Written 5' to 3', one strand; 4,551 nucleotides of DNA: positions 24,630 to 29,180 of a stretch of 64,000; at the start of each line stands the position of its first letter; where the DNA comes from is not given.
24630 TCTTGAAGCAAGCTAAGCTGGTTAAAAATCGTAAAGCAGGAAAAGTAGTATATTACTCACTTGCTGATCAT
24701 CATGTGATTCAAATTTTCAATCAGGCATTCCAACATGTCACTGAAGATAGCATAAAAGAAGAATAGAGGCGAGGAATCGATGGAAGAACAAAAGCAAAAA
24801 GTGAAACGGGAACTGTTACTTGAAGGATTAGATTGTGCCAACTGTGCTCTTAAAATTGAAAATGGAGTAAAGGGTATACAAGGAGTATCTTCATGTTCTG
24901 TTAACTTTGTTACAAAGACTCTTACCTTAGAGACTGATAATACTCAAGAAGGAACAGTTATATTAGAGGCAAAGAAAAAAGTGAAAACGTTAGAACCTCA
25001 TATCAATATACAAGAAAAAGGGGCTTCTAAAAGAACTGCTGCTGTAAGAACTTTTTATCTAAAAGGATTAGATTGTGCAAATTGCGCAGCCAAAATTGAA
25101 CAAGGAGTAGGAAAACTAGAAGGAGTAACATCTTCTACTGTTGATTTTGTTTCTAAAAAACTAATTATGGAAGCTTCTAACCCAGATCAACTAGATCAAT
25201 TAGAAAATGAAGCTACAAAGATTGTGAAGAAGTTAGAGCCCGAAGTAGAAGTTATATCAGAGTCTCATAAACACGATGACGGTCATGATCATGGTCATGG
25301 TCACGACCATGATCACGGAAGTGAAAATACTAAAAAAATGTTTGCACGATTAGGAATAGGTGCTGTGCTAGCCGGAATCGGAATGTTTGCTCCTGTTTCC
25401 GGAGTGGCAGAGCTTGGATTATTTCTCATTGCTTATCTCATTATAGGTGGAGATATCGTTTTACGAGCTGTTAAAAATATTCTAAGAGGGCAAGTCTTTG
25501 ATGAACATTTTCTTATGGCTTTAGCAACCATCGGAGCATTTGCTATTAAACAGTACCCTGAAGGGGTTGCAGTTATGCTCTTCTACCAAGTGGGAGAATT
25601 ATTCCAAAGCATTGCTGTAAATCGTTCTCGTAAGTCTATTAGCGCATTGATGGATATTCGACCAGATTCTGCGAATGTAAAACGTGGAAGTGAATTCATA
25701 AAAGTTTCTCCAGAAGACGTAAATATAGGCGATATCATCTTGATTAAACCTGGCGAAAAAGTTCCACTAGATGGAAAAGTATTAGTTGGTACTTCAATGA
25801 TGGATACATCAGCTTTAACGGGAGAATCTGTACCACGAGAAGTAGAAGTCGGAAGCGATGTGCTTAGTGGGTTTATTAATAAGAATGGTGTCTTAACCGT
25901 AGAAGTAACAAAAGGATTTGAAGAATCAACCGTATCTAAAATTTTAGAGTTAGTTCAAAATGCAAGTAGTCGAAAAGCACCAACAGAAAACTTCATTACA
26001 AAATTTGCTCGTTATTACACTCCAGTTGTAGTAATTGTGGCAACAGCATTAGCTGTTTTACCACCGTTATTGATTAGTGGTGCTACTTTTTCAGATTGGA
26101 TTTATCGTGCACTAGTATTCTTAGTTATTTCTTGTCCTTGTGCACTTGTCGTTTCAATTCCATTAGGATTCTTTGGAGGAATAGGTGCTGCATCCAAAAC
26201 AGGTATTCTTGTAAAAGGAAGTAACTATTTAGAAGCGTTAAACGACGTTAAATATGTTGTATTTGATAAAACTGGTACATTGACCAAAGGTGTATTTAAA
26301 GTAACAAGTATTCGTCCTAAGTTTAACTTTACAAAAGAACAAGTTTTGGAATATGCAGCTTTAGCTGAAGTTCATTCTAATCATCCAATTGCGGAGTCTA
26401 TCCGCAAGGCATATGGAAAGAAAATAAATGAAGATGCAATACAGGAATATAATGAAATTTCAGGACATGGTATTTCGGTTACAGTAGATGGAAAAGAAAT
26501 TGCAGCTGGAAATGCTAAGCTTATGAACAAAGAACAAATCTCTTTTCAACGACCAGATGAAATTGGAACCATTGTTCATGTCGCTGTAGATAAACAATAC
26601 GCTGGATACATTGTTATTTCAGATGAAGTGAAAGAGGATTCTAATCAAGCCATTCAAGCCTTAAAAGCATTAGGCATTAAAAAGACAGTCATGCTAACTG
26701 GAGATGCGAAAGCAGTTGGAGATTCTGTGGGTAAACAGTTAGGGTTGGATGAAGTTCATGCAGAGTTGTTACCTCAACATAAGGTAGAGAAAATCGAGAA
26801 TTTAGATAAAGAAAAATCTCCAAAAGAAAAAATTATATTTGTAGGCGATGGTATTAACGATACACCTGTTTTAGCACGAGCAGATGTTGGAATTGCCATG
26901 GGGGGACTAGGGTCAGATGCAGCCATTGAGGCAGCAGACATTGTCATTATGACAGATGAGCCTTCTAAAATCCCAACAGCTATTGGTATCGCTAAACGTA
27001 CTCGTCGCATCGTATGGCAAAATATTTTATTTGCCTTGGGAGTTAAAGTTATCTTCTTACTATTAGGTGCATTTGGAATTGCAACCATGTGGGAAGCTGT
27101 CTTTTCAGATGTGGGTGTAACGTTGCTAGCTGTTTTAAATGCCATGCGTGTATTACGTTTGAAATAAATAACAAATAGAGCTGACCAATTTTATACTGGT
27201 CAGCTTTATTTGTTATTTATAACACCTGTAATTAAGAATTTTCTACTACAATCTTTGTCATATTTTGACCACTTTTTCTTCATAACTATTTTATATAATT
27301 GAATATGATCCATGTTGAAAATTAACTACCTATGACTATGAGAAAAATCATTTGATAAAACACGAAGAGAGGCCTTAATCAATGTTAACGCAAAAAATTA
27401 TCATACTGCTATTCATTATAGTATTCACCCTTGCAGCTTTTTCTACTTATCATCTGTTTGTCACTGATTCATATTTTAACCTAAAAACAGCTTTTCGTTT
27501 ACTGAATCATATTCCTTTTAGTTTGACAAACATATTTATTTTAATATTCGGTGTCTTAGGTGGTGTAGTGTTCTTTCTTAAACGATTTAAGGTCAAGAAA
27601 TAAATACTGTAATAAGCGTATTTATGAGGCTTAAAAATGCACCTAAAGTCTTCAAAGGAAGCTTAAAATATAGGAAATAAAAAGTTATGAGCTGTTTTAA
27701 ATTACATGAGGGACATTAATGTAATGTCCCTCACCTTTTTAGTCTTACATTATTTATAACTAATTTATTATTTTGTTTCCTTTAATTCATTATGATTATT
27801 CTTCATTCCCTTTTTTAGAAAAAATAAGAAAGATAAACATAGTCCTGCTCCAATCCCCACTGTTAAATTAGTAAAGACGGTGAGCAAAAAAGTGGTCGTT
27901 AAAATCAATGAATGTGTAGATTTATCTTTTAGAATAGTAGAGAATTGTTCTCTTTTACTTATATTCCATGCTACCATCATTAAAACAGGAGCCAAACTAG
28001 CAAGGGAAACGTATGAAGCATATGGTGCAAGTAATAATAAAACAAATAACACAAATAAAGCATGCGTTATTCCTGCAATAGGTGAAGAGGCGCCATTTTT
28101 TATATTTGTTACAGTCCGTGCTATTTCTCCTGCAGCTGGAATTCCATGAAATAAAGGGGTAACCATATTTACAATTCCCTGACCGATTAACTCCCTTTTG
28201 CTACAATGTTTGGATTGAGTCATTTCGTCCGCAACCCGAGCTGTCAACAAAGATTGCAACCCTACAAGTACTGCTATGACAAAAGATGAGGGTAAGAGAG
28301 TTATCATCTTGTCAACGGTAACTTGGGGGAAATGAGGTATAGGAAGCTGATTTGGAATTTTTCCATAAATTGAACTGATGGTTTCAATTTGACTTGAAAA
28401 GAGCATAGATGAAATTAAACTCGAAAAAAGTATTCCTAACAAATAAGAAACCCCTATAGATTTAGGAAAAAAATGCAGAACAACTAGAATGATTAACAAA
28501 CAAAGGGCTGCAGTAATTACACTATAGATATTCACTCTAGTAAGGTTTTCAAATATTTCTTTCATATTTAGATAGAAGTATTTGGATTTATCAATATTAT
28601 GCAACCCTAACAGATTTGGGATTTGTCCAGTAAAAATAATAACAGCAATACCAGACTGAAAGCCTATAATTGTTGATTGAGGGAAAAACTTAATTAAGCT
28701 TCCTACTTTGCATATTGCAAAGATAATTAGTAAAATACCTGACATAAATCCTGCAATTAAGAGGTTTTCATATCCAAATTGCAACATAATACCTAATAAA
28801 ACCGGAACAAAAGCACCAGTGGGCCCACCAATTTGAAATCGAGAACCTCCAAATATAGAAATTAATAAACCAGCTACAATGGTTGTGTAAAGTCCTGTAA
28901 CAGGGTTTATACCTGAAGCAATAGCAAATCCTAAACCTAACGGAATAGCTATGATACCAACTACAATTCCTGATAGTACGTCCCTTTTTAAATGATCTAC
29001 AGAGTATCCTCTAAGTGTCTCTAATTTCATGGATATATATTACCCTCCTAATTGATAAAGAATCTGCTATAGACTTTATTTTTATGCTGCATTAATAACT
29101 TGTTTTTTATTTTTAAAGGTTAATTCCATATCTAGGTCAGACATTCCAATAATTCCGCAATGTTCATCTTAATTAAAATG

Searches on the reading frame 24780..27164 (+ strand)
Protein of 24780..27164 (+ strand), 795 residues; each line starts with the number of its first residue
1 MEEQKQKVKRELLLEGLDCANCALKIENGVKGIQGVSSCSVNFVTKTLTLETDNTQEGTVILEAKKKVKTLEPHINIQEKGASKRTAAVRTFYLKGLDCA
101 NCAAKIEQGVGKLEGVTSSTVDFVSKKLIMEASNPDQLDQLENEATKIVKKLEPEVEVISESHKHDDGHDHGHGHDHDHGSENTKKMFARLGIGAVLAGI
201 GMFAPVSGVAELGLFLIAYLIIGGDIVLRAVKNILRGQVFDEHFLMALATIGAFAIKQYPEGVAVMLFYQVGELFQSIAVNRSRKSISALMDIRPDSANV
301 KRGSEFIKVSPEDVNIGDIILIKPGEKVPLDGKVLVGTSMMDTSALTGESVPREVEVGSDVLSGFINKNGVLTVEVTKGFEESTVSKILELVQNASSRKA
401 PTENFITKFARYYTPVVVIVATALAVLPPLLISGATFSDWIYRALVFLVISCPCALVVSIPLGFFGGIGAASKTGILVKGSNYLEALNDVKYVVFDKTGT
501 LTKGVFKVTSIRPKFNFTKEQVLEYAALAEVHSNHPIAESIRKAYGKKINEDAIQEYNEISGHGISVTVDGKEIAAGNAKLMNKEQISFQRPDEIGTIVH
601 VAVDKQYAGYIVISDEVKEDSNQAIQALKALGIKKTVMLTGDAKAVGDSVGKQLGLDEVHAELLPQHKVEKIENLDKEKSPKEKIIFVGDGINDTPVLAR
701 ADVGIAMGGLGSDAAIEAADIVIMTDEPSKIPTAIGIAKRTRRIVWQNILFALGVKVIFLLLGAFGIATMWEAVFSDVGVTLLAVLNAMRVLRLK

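Call 9: search_protein_families(library=pfam, proteins=[window:24780-27164:+], max_evalue=0.01)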
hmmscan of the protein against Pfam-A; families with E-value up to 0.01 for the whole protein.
window:24780-27164:+ (795 aa): 4 families
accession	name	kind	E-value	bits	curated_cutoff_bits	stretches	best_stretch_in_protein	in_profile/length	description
PF00122.25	E1-E2_ATPase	-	4.3e-48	163.7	28.1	1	294-473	3-180/181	E1-E2 ATPase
PF00702.32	Hydrolase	-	5.1e-32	112.3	26.4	1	490-702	1-191/191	haloacid dehalogenase-like hydrolase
PF00403.32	HMA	-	7e-21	74.8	24.8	2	14-56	4-46/62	Heavy-metal-associated domain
PF08282.18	Hydrolase_3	-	0.00017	21.8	20.9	1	668-726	188-246/255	haloacid dehalogenase-like hydrolase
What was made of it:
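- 24780..27167 (+): P1B-2 (Zn/Cd/Pb-type) P-type ATPase, 795 aa. It has two HMA domains, a His-rich linker and a CPC motif. Pfam (call 9).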

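Call 18: search_protein_families(library=ncbifam, proteins=[window:24780-27164:+], max_evalue=0.001)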
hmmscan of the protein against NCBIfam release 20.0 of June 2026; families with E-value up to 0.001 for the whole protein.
window:24780-27164:+ (795 aa): 31 families (the best 25 are shown)
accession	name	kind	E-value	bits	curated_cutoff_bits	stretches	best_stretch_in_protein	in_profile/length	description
TIGR01525.1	ATPase-IB_hvy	subfamily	2.5e-175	584.6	346.25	1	244-791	3-560/560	heavy metal translocating P-type ATPase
NF008262.1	PRK11033.1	equivalog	3.4e-166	554.7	1005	2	82-795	35-731/731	zinc/cadmium/mercury/lead-transporting ATPase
TIGR01512.1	ATPase-IB2_Cd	subfamily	9.1e-165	549.1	313.5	1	243-793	2-494/494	cadmium family heavy metal-translocating P-type ATPase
NF033775.1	P_type_ZntA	exception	7e-148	494.1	1240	2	78-794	38-731/732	Zn(II)/Cd(II)/Pb(II) translocating P-type ATPase ZntA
TIGR01511.1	ATPase-IB1_Cu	subfamily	1.3e-115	387.3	397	1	230-773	8-516/542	copper-translocating P-type ATPase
NF007952.0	PRK10671.1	equivalog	2.1e-93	314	1316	2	268-756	299-794/838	copper-exporting P-type ATPase CopA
TIGR01494.1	ATPase_P-type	subfamily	1.4e-74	251.3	62.3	1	266-768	3-465/478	HAD-IC family P-type ATPase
TIGR01647.1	ATPase-IIIA_H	equivalog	1.5e-52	178.9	615.5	2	244-567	40-363/755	plasma-membrane proton-efflux P-type ATPase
TIGR01497.1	kdpB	equivalog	3.1e-45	154.5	527.9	2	259-551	65-359/675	potassium-transporting ATPase subunit KdpB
NF010609.0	PRK14010.1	equivalog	3.2e-37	128.1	1323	1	298-740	107-560/673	K(+)-transporting ATPase subunit B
TIGR01523.1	ATPase-IID_K-Na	equivalog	1.6e-25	88.9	645.05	2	659-763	671-775/997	potassium/sodium efflux P-type ATPase, fungal-type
TIGR01522.1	ATPase-IIA2_Ca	equivalog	2.2e-25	88.6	798.3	2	660-761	568-666/854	calcium-transporting P-type ATPase, PMR1-type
TIGR01517.1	ATPase-IIB_Ca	equivalog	3e-25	88.6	507.05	2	259-557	118-425/882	calcium-translocating P-type ATPase, PMCA-type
TIGR01657.1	P-ATPase-V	hypoth_equivalog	1.3e-24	85.9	618.25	3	230-352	163-287/1055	ATP13A2 family polyamine export P-type ATPase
TIGR01106.1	ATPase-IIC_X-K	subfamily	2.7e-22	78.5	946.1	2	271-510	116-364/997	Na,H/K antiporter P-type ATPase subunit alpha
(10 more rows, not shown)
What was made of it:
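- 24780..27167 (+): The Cu-type TIGR01511 model scores below its cutoff (call 18).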

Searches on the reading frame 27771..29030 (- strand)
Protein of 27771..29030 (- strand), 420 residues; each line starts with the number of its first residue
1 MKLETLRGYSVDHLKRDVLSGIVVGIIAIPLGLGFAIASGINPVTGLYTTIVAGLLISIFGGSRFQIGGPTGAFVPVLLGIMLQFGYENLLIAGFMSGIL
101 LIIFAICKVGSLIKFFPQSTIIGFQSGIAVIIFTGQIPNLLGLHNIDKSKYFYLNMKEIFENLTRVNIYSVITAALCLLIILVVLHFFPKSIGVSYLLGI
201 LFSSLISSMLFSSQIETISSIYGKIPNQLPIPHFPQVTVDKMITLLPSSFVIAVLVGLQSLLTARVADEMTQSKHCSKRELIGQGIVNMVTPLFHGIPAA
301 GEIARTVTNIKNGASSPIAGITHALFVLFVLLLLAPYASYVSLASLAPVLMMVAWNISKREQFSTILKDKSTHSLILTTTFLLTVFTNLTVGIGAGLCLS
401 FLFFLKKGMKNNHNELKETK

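Call 18: search_protein_families(library=ncbifam, proteins=[window:27771-29030:-], max_evalue=0.001)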
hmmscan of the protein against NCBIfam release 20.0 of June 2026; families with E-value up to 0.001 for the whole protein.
window:27771-29030:- (420 aa): 3 families
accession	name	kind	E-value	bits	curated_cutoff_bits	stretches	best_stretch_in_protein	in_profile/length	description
NF008660.1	PRK11660.1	equivalog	3.7e-102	342.5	614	1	8-407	23-444/572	C4-dicarboxylic acid transporter DauA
TIGR00815.1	sulP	subfamily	5.8e-86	289.1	380.45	1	4-417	4-434/565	sulfate permease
NF050096.1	BicarbTportBicA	equivalog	3.9e-57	194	880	1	11-403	9-403/547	bicarbonate transporter BicA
